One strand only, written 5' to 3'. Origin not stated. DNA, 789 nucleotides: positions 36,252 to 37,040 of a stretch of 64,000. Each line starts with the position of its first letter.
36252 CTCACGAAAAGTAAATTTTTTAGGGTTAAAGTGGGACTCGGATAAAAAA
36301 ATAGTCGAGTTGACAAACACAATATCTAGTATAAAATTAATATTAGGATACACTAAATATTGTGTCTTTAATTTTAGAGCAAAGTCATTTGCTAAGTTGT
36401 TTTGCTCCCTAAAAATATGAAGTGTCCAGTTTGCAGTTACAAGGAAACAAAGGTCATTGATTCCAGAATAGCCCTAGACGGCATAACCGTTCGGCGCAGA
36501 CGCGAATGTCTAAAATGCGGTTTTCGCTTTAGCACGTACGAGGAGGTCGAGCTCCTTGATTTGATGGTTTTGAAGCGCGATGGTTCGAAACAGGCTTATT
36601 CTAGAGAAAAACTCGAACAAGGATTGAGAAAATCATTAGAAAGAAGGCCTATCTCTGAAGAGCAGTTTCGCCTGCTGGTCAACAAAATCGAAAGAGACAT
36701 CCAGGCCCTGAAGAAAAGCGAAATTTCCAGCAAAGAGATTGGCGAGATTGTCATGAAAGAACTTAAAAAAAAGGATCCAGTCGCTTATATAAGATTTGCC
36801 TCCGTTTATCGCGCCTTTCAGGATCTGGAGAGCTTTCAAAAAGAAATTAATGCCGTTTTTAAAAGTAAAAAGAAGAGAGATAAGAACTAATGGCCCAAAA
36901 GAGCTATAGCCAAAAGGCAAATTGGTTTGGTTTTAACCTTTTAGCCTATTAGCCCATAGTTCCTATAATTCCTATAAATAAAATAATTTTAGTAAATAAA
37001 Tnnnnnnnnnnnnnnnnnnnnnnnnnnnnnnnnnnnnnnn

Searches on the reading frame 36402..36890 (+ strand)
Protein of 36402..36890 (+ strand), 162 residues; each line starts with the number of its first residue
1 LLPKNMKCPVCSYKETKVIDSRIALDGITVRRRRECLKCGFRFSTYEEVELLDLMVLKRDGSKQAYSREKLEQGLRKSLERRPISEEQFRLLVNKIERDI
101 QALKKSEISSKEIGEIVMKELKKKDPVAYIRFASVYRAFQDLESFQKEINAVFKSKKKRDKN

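Call 72: search_protein_families(library=pfam, proteins=[window:36402-36890:+], max_evalue=0.001)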
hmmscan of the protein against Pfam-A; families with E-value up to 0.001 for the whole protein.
window:36402-36890:+ (162 aa): 2 families
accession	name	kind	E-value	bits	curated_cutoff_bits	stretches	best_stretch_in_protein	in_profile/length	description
PF03477.21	ATP-cone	-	3.2e-22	79.3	25.8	1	55-141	2-87/88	ATP cone domain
PF22811.2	Zn_ribbon_NrdR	-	1.6e-19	70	27.2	1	6-47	1-42/42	Transcriptional repressor NrdR-like, N-terminal domain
